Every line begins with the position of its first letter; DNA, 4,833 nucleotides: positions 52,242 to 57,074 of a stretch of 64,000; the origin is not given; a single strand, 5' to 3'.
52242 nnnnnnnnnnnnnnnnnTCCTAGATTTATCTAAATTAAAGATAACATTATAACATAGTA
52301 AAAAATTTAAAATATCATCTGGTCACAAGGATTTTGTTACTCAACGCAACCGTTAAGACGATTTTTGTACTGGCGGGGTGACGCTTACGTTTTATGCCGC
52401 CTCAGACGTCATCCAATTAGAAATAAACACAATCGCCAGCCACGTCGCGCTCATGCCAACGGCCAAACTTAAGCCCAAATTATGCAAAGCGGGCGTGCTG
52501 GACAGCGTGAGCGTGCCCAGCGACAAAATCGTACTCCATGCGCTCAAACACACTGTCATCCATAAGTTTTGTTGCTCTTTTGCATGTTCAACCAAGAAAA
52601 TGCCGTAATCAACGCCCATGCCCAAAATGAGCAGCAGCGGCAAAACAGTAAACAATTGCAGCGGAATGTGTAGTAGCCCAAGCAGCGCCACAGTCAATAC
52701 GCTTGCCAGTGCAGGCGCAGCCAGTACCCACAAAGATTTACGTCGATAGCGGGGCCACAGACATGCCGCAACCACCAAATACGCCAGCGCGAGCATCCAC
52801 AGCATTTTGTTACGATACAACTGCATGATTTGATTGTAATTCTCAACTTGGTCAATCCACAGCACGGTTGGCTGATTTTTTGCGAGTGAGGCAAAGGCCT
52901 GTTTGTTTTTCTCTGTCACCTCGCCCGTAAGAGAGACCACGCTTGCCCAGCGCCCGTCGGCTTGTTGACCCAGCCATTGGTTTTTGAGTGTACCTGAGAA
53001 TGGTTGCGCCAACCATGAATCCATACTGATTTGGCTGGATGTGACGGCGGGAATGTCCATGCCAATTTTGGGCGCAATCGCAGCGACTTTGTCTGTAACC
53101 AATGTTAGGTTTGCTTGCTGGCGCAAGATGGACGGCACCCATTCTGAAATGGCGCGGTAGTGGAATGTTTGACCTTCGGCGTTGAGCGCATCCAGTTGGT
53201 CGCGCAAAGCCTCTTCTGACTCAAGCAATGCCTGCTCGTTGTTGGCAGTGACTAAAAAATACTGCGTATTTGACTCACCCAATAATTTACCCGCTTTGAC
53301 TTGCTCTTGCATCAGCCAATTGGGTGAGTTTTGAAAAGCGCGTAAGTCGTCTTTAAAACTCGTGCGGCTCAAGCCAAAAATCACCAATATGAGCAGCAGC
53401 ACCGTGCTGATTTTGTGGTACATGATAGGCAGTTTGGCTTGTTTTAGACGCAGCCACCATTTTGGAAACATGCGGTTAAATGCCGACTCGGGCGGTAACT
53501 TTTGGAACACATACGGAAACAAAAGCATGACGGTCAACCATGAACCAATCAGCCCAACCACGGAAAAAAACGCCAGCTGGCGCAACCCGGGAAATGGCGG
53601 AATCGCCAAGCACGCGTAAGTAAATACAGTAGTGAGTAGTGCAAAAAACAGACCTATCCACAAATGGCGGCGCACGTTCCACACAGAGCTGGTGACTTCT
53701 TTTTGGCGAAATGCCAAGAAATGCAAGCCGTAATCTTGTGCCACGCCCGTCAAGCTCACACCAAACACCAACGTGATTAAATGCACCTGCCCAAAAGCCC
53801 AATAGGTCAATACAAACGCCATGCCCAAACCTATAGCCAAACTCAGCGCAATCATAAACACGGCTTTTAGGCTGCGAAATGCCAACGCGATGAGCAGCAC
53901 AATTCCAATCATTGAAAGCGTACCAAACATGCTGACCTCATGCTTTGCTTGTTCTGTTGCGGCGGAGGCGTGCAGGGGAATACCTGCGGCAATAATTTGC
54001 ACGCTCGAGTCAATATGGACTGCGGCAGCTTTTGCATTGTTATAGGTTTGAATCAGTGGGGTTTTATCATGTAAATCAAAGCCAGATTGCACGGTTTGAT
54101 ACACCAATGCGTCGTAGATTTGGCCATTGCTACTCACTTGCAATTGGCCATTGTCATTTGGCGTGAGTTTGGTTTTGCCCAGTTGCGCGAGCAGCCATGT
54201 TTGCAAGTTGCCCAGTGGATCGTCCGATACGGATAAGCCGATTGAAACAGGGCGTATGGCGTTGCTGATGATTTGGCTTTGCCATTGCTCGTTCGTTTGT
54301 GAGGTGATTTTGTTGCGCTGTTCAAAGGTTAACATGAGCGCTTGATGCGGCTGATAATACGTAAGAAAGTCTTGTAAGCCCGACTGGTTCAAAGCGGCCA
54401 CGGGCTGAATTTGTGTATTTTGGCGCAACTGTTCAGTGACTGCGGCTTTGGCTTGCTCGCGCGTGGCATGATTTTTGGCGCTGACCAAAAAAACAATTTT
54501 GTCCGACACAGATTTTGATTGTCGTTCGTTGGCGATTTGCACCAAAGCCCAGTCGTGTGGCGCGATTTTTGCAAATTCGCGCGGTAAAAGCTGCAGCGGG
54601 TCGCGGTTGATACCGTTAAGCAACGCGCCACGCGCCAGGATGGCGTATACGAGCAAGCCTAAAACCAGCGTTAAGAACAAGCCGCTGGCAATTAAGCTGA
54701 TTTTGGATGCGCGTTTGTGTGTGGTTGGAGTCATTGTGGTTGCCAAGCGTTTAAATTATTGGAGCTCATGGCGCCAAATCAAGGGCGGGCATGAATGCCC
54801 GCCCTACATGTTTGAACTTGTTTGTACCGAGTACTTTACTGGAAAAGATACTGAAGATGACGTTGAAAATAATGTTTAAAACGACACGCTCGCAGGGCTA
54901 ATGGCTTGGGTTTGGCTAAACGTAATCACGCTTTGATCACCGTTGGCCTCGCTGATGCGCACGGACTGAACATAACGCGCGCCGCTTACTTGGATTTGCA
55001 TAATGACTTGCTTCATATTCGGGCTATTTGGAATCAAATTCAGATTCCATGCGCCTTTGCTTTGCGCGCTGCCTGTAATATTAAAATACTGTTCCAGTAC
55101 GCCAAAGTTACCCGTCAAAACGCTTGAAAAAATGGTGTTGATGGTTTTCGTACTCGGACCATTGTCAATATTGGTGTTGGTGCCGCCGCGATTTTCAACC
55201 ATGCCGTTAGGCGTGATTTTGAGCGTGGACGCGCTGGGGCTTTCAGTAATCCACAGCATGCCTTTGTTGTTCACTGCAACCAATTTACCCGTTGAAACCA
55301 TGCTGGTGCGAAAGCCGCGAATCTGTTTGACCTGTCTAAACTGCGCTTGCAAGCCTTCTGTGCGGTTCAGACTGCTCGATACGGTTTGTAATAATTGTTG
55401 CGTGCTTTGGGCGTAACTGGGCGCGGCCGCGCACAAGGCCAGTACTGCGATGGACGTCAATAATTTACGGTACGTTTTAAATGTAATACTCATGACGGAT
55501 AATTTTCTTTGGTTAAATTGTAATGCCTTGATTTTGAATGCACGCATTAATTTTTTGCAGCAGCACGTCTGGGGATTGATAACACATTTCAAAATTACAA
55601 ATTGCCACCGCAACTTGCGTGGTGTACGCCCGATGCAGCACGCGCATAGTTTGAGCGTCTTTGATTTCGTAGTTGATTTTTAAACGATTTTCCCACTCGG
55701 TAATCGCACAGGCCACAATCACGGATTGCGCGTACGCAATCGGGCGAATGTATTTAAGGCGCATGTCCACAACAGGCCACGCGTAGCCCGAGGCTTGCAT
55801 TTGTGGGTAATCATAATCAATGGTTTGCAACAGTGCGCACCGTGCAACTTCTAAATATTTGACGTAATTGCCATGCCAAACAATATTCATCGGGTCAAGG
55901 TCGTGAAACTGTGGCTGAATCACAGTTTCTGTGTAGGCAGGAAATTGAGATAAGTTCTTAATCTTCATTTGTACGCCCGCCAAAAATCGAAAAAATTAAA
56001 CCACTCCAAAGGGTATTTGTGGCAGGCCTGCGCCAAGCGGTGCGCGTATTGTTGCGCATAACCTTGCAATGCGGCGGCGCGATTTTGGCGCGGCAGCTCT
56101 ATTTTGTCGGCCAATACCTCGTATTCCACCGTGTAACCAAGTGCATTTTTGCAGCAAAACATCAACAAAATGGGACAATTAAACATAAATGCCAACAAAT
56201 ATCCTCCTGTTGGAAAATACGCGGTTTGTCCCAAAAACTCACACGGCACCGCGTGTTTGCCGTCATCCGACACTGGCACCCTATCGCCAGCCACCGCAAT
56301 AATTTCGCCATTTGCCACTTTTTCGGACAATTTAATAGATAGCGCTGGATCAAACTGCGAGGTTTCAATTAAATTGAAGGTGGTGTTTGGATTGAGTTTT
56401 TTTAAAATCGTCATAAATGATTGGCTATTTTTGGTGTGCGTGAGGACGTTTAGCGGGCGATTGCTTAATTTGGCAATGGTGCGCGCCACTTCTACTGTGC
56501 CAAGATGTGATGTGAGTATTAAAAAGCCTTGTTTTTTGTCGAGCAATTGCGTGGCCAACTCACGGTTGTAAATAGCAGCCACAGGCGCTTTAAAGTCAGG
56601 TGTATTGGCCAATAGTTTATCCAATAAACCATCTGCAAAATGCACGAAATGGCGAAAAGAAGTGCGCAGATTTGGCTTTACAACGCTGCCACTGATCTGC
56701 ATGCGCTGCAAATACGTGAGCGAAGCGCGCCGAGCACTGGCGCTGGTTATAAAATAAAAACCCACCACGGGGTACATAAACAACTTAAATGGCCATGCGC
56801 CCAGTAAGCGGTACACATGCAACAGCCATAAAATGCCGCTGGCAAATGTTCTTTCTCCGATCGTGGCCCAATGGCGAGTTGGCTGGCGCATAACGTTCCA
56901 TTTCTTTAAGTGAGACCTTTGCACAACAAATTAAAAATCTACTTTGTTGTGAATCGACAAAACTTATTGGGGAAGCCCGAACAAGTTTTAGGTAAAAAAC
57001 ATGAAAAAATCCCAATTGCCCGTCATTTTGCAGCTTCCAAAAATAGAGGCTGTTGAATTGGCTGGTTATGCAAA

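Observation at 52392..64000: Aryl-polyene (APE)-type lipid-pigment biosynthesis and export cluster, truncated by the window edge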

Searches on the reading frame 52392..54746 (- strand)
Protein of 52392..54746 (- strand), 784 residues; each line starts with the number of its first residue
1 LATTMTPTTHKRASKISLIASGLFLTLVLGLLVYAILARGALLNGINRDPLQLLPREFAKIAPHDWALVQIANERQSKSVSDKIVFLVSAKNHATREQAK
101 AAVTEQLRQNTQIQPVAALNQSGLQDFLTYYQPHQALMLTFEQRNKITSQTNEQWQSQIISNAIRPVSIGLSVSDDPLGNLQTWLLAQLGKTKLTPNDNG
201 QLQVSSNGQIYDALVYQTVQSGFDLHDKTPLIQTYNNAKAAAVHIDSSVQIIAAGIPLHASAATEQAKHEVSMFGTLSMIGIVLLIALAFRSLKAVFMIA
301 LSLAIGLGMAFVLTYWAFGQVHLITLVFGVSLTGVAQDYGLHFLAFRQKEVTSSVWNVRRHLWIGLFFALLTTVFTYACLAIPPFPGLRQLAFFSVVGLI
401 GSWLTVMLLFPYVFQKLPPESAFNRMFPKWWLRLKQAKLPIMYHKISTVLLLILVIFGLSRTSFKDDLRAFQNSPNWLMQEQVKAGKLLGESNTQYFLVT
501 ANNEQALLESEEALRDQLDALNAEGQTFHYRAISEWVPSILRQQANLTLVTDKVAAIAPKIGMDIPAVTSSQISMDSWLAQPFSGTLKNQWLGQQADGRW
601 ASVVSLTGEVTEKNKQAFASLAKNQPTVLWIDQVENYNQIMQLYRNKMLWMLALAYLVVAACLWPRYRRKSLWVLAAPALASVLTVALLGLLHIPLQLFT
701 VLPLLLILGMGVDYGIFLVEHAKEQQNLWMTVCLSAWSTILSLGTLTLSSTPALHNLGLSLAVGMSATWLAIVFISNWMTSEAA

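Call 7: search_protein_families(library=pfam, proteins=[window:52392-54746:-], max_evalue=0.01)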
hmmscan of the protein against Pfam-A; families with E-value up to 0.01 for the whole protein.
window:52392-54746:- (784 aa): 1 family
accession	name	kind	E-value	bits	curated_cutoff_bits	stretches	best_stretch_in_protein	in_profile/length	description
PF03176.21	MMPL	-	1.3e-05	24.8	20.5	1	92-414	38-299/333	MMPL family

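Call 9: search_protein_families(library=ncbifam, proteins=[window:52392-54746:-], max_evalue=0.001)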
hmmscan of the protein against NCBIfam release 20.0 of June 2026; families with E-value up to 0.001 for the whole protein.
window:52392-54746:- (784 aa): 5 families
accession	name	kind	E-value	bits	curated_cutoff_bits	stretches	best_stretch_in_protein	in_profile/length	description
TIGR03480.1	HpnN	hypoth_equivalog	4.4e-26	91.1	751.85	2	238-564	238-561/862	hopanoid biosynthesis associated RND transporter like protein HpnN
TIGR00921.1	2A067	subfamily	2.2e-12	45.9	351.9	2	244-413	556-730/733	hydrophobe/amphiphile efflux-3 (HAE3) family transporter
NF052374.1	HopndTporHpnN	equivalog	5.1e-06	24.9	1100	1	269-423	272-432/858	hopanoid transporter HpnN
NF006354.0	PRK08578.1-2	equivalog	8.1e-05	22.1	353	1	609-755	90-236/296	preprotein translocase subunit SecF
TIGR00916.1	2A0604s01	subfamily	0.00014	21.5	148.6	1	647-726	89-169/231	SecD/SecF family protein translocase subunit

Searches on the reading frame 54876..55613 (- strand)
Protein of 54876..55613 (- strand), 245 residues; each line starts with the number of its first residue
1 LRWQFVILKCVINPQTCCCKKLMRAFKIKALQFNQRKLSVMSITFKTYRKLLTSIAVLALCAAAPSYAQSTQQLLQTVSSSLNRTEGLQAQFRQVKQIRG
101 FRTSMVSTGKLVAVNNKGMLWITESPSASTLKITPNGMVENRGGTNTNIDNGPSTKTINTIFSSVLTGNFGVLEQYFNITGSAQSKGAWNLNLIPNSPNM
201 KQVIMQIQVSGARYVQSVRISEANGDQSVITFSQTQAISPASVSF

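Call 7: search_protein_families(library=pfam, proteins=[window:54876-55613:-], max_evalue=0.01)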
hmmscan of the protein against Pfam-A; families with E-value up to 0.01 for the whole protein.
window:54876-55613:- (245 aa): 2 families
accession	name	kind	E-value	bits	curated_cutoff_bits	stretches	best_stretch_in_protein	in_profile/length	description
PF03548.22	LolA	-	2.5e-07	31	23.6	1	85-239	3-155/165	Outer membrane lipoprotein carrier protein LolA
PF19574.5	LolA_3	-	0.00024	20.9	23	1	147-212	84-148/192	Outer membrane lipoprotein carrier protein LolA-like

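Call 9: search_protein_families(library=ncbifam, proteins=[window:54876-55613:-], max_evalue=0.001)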
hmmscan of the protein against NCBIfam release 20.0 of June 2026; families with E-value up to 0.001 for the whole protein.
window:54876-55613:- (245 aa): 3 families
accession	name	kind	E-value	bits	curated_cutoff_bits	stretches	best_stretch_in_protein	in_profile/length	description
NF053544.1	LolA2_flexi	equivalog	6.6e-21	74.6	125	1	51-236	7-196/208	flexirubin biosynthesis/transport protein LolA2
TIGR00547.2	lolA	equivalog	1.1e-11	44.6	112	1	56-240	6-183/202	outer membrane lipoprotein periplasmic chaperone LolA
NF053572.1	LolA1_Flavo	equivalog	0.00019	21.2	100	0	52-117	5-71/214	outer membrane lipoprotein periplasmic chaperone LolA1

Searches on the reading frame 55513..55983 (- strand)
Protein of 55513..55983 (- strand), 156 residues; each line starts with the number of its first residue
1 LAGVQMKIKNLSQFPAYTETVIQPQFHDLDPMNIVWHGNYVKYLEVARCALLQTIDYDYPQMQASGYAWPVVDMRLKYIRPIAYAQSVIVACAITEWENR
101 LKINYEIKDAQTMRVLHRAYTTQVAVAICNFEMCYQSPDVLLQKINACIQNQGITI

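Call 7: search_protein_families(library=pfam, proteins=[window:55513-55983:-], max_evalue=0.01)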
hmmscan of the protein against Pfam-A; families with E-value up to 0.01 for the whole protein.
window:55513-55983:- (156 aa): 3 families
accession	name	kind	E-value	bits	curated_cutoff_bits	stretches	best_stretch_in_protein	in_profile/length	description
PF13279.12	4HBT_2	-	1.5e-10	42.1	25.5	1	25-124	2-102/122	Thioesterase-like superfamily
PF03061.28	4HBT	-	2.7e-07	31.3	20.6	1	32-113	1-76/79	Thioesterase superfamily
PF20791.3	Acyl-ACP_TE_C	-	0.00025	21.6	21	1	17-111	7-88/101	Acyl-ACP thioesterase C-terminal domain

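Call 9: search_protein_families(library=ncbifam, proteins=[window:55513-55983:-], max_evalue=0.001)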
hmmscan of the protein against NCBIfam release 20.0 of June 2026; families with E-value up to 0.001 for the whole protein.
window:55513-55983:- (156 aa): 4 families
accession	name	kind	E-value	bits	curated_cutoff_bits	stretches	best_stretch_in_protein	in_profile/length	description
NF047424.1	MenI_Staph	exception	4e-18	65.7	225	1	17-126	3-112/148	1,4-dihydroxy-2-naphthoyl-CoA hydrolase MenI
TIGR00051.1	TIGR00051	subfamily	3.7e-16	59.5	68.7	1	25-113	5-94/117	YbgC/FadM family acyl-CoA thioesterase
TIGR02799.1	thio_ybgC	equivalog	6.7e-11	42.6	141.35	1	26-127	9-107/126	tol-pal system-associated acyl-CoA thioesterase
NF008065.0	PRK10800.1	equivalog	1.5e-05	25.2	185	1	25-119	13-107/134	tol-pal system-associated acyl-CoA thioesterase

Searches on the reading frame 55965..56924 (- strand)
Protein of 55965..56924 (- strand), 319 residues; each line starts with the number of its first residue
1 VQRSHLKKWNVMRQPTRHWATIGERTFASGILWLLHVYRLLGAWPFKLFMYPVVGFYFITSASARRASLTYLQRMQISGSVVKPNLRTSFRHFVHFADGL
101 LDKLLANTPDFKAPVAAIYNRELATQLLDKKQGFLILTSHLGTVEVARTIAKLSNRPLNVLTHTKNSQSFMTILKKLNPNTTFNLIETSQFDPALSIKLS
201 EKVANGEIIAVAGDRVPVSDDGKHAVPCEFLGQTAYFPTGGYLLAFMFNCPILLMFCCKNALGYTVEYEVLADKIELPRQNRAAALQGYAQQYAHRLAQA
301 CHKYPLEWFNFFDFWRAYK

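Call 6: search_protein_families(library=pfam, proteins=[window:55965-56924:-], max_evalue=0.01)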
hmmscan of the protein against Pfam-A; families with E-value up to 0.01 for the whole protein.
window:55965-56924:- (319 aa): 1 family
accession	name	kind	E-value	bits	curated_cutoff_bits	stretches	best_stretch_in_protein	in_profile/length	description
PF03279.18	Lip_A_acyltrans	-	1.4e-07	31.5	22.3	1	120-315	109-293/295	Bacterial lipid A biosynthesis acyltransferase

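Call 8: search_protein_families(library=ncbifam, proteins=[window:55965-56924:-], max_evalue=0.001)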
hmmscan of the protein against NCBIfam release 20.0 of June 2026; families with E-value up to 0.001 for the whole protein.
window:55965-56924:- (319 aa): 4 families
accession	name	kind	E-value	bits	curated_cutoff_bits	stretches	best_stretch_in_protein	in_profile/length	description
NF006487.0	PRK08905.1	equivalog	3.8e-09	36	281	1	113-287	83-252/290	lysophospholipid acyltransferase family protein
NF005919.0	PRK07920.1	equivalog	1.3e-06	27.7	209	1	183-316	170-294/311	phosphatidylinositol mannoside acyltransferase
NF005120.0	PRK06553.1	equivalog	1.6e-06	27.7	273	1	118-316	118-307/308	lipid A biosynthesis lauroyl acyltransferase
NF006270.0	PRK08419.1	equivalog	0.00013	21.4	248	1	117-315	98-288/298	lipid A biosynthesis lauroyl acyltransferase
